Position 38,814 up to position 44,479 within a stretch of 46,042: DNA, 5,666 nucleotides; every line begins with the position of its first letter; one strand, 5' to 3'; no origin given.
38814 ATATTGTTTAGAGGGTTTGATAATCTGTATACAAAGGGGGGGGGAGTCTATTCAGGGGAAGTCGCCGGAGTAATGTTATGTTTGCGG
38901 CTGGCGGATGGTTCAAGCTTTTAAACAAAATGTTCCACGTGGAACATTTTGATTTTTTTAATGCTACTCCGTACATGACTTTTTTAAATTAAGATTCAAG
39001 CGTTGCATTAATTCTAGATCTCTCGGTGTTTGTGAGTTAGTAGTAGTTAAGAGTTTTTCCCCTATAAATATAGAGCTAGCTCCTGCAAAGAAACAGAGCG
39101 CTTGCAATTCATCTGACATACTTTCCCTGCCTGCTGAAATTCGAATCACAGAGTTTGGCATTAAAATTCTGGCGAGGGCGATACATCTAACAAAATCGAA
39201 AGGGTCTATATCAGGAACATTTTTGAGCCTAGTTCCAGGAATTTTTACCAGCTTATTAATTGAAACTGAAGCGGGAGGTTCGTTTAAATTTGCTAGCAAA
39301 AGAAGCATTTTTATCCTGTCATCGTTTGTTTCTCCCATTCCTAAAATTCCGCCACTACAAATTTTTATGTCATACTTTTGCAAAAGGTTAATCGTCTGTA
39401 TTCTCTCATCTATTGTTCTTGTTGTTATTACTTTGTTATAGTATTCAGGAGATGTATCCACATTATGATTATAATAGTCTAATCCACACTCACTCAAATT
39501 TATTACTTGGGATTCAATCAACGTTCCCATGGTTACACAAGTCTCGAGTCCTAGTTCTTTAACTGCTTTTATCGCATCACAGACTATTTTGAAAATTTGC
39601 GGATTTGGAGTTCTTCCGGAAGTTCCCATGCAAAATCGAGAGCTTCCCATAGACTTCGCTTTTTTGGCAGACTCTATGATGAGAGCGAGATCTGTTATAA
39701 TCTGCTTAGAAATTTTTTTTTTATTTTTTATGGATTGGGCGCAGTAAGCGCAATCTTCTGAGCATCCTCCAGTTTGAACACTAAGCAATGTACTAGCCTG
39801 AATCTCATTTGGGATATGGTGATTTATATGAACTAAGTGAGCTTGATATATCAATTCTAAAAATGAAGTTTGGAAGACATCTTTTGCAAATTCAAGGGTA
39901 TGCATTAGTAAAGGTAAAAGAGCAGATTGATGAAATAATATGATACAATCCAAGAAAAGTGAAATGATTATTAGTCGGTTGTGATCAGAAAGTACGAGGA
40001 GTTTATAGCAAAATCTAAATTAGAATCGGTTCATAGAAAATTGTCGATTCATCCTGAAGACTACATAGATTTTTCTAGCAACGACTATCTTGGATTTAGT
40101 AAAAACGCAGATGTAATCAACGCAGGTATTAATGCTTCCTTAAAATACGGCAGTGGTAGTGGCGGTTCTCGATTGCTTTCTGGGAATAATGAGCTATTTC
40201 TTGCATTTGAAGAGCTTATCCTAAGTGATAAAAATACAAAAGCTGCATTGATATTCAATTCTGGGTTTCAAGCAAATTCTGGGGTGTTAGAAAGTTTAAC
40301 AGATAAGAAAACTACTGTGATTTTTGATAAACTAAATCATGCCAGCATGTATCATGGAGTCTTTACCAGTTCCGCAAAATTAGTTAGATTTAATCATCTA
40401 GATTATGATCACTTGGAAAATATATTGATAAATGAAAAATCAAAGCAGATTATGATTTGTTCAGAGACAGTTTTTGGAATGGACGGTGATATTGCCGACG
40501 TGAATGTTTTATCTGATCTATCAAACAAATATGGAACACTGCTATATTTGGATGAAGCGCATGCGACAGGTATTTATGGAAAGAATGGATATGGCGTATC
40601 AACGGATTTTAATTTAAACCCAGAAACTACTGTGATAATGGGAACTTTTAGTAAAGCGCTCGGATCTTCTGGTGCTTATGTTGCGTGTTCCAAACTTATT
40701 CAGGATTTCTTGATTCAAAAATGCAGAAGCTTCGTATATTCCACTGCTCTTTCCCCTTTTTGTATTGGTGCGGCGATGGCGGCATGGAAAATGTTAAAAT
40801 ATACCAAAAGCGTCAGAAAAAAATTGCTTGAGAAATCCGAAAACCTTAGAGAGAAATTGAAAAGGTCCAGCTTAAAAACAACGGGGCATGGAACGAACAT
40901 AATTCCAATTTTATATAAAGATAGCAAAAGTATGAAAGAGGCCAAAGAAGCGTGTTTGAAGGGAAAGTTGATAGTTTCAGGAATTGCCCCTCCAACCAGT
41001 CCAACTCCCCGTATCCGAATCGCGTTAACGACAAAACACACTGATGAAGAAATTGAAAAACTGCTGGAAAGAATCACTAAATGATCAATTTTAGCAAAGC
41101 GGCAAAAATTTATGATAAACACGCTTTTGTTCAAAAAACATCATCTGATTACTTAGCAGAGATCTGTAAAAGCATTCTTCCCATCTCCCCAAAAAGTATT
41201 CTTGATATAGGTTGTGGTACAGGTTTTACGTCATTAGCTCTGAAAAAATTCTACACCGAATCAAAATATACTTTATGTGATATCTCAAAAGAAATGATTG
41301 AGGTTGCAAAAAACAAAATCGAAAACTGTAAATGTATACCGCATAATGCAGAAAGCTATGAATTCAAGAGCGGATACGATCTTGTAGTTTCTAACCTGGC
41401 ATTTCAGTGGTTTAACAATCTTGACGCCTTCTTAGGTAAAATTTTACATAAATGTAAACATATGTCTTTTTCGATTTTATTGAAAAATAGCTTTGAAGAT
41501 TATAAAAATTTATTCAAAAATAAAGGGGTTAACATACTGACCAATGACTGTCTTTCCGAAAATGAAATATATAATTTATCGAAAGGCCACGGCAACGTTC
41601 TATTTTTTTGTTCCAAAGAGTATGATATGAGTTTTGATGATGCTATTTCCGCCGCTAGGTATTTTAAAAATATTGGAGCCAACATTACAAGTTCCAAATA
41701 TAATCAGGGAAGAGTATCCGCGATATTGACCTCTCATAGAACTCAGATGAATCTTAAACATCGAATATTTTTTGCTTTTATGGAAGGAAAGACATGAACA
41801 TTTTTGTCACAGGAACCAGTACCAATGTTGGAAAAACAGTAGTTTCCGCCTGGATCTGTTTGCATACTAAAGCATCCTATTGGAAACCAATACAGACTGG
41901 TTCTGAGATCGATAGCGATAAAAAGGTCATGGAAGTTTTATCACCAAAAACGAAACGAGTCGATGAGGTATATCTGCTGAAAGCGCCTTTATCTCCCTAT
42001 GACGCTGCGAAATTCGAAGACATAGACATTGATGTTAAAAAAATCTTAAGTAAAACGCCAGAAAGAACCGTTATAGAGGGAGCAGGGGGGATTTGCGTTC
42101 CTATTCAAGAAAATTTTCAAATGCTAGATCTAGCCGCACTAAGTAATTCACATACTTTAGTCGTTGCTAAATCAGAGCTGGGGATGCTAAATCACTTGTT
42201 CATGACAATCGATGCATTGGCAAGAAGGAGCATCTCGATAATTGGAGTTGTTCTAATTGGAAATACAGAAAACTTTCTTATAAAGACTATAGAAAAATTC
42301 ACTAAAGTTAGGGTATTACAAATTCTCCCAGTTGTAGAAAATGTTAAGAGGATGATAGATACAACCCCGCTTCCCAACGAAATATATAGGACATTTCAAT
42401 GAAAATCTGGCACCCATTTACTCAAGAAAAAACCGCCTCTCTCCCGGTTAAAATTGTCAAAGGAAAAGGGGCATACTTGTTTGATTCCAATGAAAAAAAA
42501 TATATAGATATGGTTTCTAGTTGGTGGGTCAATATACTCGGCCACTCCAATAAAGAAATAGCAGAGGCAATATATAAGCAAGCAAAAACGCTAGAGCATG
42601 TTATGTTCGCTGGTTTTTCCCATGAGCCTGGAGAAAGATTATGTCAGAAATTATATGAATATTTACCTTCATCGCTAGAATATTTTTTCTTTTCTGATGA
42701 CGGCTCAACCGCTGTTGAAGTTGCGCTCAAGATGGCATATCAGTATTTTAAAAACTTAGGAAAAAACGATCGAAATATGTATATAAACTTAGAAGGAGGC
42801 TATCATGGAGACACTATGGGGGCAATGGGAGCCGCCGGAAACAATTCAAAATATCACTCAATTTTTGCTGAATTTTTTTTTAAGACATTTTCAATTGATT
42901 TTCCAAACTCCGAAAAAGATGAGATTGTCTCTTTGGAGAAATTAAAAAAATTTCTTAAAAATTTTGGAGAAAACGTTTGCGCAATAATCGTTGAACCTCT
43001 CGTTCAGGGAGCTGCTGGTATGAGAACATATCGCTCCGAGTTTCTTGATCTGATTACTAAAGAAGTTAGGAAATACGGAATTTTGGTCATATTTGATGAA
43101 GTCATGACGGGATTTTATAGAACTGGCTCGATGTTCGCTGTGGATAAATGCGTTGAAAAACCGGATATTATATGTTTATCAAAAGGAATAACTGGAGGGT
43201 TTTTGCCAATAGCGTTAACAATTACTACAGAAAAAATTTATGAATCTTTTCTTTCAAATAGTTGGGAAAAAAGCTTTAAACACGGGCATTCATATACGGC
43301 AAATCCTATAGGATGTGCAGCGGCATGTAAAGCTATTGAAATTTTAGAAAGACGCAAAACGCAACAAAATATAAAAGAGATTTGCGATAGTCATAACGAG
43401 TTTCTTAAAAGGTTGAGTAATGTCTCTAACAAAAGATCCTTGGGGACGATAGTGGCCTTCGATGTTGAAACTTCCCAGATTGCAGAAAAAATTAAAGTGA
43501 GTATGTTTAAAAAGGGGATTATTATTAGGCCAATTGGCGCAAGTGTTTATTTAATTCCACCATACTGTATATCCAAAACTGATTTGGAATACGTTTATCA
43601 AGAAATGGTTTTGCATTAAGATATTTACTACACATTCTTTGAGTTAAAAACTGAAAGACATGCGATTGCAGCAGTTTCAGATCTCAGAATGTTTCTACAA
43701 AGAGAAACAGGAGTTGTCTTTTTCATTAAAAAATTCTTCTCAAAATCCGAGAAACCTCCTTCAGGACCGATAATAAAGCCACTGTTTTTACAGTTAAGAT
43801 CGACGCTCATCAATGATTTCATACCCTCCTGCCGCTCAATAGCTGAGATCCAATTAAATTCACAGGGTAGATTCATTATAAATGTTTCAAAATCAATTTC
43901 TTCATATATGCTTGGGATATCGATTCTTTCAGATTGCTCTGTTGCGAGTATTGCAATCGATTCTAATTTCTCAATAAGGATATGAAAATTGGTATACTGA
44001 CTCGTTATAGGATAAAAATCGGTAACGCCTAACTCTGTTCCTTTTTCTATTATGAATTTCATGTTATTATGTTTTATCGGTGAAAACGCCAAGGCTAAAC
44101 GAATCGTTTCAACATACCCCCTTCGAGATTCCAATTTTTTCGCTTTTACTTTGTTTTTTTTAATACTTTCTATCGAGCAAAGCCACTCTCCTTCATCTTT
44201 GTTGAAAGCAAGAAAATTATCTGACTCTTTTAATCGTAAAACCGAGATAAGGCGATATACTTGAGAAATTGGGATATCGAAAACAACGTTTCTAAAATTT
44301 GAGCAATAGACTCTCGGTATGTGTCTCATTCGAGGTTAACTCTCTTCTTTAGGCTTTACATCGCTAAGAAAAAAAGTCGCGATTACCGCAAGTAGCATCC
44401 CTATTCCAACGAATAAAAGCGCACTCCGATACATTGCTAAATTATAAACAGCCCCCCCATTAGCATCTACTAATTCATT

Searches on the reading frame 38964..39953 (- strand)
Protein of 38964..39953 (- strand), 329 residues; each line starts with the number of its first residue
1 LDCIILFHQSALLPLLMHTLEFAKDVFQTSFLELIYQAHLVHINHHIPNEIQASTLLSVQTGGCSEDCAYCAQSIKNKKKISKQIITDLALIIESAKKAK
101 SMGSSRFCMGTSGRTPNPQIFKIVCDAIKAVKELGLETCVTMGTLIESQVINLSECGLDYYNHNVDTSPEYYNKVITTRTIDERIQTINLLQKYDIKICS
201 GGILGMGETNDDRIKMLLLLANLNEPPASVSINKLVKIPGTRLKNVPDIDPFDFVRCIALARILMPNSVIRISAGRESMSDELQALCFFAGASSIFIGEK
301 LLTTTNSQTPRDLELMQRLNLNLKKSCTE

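Call 17: search_protein_families(library=pfam, max_evalue=0.00001, proteins=[window:38964-39953:-])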
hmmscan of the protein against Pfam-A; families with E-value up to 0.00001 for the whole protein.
window:38964-39953:- (329 aa): 2 families
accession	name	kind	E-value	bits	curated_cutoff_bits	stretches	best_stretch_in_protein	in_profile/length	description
PF06968.18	BATS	-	8.8e-27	93.6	22.2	1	231-321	1-87/88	Biotin and Thiamin Synthesis associated domain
PF04055.27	Radical_SAM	-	1.8e-23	83.9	29.5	1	61-218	4-164/166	Radical SAM superfamily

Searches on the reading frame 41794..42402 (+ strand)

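Call 17: search_protein_families(library=pfam, max_evalue=0.00001, proteins=[window:41794-42402:+])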
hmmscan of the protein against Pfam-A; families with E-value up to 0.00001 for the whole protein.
window:41794-42402:+ (202 aa): 1 family
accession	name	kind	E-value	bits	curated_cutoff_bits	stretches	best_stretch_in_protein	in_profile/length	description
PF13500.12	AAA_26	-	3.1e-44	151.6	27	1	2-185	2-195/198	AAA domain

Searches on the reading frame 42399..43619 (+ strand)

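Call 17: search_protein_families(library=pfam, max_evalue=0.00001, proteins=[window:42399-43619:+])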
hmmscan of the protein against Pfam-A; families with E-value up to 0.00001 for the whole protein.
window:42399-43619:+ (406 aa): 1 family
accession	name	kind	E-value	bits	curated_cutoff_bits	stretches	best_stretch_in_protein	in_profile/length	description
PF00202.27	Aminotran_3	-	1.7e-96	323.8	30.5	1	12-403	6-399/403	Aminotransferase class-III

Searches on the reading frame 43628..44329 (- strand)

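Call 17: search_protein_families(library=pfam, max_evalue=0.00001, proteins=[window:43628-44329:-])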
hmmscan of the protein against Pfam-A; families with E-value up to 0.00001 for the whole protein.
window:43628-44329:- (233 aa): 2 families
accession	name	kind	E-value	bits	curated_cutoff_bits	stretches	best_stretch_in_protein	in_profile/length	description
PF04452.19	Methyltrans_RNA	-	5.8e-34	117.5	23.9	1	76-228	5-164/165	RNA methyltransferase domain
PF20260.4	PUA_4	-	9.4e-09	35.7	23.9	1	28-65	10-47/48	RNA methyltransferase PUA domain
